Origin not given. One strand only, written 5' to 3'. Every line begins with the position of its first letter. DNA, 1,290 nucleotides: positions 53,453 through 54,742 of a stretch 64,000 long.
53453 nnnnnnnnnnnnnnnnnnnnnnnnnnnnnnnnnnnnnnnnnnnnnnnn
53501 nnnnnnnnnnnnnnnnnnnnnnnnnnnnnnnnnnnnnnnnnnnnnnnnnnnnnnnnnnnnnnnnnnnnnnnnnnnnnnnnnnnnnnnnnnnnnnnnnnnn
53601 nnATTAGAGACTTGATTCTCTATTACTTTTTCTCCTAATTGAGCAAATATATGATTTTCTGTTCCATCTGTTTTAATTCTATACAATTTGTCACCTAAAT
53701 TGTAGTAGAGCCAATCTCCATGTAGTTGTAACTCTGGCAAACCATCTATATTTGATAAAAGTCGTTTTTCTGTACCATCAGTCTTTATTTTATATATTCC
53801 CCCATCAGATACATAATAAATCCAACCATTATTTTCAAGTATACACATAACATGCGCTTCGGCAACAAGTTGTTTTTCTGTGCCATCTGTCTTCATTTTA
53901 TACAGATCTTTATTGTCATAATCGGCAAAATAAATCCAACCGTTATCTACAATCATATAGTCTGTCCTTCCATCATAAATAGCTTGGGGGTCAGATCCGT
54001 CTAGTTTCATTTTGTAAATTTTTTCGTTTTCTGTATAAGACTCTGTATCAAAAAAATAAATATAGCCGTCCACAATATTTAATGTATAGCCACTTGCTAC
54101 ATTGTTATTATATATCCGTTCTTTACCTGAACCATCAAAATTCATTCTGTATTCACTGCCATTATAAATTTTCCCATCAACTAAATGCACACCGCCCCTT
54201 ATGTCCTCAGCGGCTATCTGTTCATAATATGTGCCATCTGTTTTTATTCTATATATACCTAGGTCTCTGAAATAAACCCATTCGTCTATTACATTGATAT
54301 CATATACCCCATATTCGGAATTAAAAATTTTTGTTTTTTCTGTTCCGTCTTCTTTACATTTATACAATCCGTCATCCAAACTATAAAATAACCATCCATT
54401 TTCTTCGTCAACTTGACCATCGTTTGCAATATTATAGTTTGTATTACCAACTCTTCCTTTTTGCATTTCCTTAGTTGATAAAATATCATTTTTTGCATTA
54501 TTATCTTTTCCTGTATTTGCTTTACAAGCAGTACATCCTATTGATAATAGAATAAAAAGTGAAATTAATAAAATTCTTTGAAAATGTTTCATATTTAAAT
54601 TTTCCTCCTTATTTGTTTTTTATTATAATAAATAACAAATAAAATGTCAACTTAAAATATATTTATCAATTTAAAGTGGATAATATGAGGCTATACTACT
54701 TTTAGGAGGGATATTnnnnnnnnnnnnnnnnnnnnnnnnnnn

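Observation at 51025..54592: Two-gene operon: seven-bladed propeller lipoprotein plus a 632-aa head/TM/tail membrane protein of unknown family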

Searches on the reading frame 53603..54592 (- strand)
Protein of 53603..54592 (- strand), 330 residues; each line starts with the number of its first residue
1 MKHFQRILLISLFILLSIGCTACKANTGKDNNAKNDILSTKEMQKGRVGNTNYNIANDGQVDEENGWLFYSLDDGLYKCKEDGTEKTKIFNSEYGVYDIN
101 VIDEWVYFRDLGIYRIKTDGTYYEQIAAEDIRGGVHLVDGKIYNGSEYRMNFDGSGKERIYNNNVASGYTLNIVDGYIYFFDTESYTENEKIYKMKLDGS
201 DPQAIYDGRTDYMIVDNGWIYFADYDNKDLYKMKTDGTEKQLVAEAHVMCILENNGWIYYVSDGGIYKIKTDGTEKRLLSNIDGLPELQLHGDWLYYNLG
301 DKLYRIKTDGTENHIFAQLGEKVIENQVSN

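Call 84: search_solved_structures(query=window:53603-54592:-, max_evalue=0.01)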
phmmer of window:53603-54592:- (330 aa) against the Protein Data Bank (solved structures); distinct sequences matched with E-value up to 0.01: 7.
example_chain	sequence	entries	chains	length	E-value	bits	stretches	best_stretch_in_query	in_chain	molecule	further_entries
7awz_A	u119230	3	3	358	5.6e-19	71.7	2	152-316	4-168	Scone-E | SconeE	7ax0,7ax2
7awy_A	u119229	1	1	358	4.2e-17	65.6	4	213-316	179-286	Scone-R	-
6tje_A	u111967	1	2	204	4.9e-08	35.8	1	213-313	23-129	Cake5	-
6tjd_A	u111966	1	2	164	6.9e-06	28.7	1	213-317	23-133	Cake4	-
9i3v_A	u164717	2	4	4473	0.00039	23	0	124-204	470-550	Low-density lipoprotein receptor-related protein 2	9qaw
9cwm_A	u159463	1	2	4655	0.0005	22.6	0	124-204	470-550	Low-density lipoprotein receptor-related protein 2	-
6tjc_A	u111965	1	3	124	0.0016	21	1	213-278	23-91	Cake3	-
